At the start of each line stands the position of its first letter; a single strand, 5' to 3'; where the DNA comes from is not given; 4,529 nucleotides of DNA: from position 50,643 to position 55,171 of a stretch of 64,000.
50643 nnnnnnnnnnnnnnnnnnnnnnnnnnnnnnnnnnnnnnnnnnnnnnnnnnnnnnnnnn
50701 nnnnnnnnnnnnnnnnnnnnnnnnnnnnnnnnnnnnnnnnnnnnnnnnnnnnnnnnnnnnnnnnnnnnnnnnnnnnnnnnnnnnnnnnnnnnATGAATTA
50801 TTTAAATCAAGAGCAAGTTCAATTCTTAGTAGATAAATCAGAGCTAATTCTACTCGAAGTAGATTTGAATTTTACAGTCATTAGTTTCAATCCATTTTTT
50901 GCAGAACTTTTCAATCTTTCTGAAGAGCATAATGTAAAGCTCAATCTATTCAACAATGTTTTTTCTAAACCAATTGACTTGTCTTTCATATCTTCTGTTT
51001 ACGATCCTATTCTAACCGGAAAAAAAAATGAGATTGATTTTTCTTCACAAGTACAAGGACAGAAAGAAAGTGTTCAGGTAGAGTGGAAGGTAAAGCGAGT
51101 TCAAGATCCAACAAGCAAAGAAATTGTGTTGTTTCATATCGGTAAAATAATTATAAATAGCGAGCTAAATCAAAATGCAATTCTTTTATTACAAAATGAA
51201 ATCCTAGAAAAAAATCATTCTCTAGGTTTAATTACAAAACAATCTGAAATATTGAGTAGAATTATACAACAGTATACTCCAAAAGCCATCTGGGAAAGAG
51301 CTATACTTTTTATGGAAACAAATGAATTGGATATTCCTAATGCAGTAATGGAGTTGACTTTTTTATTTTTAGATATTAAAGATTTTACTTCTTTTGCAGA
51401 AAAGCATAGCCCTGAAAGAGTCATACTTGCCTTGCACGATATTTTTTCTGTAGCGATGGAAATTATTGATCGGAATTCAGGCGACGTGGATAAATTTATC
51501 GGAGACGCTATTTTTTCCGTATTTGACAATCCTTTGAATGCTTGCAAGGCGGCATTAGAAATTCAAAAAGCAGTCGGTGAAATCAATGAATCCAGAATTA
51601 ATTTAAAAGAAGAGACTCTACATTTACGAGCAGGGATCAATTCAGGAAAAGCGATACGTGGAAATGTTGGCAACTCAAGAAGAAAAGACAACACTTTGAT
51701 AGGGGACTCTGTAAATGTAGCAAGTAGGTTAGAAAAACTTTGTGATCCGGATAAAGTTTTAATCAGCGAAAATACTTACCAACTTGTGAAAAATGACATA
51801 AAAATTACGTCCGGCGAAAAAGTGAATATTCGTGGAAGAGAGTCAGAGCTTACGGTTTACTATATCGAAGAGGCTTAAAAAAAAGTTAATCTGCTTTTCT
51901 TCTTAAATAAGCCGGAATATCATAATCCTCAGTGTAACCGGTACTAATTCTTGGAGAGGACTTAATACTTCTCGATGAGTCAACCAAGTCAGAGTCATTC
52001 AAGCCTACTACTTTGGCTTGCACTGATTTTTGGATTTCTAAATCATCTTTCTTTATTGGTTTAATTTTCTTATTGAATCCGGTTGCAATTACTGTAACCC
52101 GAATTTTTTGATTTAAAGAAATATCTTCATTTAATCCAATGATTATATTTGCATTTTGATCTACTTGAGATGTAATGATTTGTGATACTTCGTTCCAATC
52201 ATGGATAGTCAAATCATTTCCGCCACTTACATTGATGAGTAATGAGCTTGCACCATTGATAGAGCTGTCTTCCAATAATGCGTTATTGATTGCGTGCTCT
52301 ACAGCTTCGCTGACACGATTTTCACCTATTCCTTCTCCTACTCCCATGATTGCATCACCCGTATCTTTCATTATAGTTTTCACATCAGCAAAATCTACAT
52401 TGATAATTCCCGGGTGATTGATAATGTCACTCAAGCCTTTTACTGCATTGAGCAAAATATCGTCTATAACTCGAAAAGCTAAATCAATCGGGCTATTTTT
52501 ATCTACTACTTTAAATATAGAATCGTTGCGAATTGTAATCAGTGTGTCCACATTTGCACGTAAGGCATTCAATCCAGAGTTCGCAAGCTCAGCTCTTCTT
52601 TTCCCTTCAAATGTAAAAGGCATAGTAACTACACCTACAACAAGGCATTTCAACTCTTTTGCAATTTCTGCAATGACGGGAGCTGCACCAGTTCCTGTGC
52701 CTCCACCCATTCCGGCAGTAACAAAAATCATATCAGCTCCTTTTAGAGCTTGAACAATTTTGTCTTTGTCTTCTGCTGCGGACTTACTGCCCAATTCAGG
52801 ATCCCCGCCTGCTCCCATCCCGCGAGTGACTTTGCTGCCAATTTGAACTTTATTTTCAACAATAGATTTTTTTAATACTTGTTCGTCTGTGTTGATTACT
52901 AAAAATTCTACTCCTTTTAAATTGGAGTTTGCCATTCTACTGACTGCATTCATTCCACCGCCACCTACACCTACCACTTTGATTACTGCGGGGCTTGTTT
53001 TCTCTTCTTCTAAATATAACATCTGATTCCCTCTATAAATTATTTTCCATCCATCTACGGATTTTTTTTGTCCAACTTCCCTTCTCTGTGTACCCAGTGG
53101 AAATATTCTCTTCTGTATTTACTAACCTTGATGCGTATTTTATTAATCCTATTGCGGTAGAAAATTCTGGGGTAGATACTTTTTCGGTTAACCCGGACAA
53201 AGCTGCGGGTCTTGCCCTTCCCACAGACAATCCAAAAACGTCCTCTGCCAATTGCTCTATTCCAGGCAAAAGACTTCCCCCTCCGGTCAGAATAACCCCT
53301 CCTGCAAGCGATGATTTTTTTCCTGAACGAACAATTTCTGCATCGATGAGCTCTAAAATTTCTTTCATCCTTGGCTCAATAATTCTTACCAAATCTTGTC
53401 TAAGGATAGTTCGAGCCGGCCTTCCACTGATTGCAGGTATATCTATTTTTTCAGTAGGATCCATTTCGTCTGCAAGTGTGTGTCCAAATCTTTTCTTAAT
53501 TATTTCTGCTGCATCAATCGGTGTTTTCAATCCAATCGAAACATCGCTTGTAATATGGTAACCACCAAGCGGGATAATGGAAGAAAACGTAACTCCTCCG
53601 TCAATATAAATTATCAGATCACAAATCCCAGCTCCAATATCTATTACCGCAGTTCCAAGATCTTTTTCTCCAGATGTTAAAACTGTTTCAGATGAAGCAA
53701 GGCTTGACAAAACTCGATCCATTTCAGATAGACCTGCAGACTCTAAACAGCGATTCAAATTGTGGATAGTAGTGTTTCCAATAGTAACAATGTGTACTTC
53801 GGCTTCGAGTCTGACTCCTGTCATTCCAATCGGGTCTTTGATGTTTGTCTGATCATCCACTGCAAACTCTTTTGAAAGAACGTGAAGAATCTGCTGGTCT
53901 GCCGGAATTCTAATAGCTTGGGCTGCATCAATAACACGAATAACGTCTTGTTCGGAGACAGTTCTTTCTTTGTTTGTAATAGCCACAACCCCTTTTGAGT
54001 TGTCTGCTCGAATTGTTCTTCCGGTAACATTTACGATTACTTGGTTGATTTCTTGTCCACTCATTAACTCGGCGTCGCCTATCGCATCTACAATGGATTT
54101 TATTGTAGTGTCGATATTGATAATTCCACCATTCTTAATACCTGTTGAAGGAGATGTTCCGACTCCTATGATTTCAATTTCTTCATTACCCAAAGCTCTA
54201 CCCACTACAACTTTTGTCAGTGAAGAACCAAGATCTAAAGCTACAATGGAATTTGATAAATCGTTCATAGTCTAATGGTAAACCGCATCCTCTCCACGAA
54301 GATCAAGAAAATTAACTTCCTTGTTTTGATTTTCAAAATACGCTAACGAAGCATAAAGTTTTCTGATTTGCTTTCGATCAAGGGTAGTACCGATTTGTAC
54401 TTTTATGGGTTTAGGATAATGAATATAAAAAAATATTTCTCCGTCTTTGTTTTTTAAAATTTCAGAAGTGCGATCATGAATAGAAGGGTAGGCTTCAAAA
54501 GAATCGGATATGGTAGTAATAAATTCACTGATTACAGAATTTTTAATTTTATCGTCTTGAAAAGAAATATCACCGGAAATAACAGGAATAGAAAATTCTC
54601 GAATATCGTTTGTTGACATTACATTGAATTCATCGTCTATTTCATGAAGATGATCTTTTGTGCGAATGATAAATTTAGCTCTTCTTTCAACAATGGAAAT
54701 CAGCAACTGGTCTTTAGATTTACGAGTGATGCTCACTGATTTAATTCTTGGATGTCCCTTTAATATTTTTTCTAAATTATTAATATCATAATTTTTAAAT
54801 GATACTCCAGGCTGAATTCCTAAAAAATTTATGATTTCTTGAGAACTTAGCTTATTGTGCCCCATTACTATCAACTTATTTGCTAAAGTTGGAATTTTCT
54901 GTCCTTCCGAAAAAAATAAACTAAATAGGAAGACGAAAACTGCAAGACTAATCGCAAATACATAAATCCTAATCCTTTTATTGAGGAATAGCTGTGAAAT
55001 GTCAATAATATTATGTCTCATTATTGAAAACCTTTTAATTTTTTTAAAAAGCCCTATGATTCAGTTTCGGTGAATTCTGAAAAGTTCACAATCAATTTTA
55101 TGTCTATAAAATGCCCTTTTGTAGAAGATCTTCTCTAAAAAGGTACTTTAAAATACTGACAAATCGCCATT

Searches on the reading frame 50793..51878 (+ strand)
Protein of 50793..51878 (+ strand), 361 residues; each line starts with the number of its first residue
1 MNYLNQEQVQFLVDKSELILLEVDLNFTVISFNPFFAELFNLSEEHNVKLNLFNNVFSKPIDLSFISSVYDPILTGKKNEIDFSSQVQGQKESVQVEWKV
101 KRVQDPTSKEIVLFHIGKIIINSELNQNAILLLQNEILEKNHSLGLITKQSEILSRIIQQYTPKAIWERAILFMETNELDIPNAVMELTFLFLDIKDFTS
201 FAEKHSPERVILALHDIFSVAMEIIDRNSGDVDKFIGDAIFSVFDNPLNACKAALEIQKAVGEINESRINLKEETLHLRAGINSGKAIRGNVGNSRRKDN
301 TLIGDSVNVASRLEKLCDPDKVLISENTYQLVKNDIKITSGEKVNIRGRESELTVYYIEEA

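Call 63: search_protein_families(library=pfam, proteins=[window:50793-51878:+], max_evalue=0.00001)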
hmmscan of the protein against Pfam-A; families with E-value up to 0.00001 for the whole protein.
window:50793-51878:+ (361 aa): 1 family
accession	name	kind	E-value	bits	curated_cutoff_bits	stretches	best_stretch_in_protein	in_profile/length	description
PF00211.25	Guanylate_cyc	-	2.9e-26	92.6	21.9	1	187-359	8-182/183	Adenylate and Guanylate cyclase catalytic domain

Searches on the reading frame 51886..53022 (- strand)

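Call 63: search_protein_families(library=pfam, proteins=[window:51886-53022:-], max_evalue=0.00001)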
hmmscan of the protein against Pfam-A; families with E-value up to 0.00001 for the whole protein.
window:51886-53022:- (378 aa): 2 families
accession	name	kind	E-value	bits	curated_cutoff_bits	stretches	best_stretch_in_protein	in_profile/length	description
PF00091.31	Tubulin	-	5.1e-48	164.3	33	1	14-173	2-189/190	Tubulin/FtsZ family, GTPase domain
PF12327.13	FtsZ_C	-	2.2e-28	98.8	27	1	222-316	1-94/95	FtsZ family, C-terminal domain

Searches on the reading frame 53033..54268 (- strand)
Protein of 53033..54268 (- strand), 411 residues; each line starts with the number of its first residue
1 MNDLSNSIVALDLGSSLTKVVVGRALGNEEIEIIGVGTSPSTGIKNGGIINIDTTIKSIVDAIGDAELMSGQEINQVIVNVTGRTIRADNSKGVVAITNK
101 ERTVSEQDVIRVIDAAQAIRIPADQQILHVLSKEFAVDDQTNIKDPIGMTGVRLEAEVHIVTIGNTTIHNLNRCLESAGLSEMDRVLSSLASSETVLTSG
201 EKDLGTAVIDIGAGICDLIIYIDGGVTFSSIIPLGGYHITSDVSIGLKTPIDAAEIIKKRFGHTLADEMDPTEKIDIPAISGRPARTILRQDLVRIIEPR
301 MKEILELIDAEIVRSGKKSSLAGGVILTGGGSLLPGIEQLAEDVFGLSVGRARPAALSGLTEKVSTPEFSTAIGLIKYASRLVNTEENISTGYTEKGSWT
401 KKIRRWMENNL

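Call 64: search_protein_families(library=pfam, proteins=[window:53033-54268:-], max_evalue=0.00001)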
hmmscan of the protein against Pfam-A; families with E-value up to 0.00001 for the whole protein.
window:53033-54268:- (411 aa): 4 families
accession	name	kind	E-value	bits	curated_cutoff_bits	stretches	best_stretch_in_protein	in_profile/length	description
PF14450.12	FtsA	-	2.3e-40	138.3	31.8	1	207-374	1-127/127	Cell division protein FtsA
PF02491.25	SHS2_FTSA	-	6.4e-30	103.8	25.4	1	83-162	1-79/79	SHS2 domain inserted in FTSA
PF06723.19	MreB_Mbl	-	2.2e-08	33.7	27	1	203-353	144-305/327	MreB/Mbl protein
PF11104.14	PilM_2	-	5.2e-06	26.1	27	0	168-260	138-236/340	Type IV pilus assembly protein PilM;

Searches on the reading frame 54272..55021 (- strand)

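Call 12: search_protein_families(library=pfam, proteins=[window:54272-55021:-])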
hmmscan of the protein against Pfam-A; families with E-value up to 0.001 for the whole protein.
window:54272-55021:- (249 aa): 1 family
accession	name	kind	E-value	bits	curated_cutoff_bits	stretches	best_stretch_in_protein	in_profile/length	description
PF08478.15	POTRA_1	-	1.1e-10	42.1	23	1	49-113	5-69/69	POTRA domain, FtsQ-type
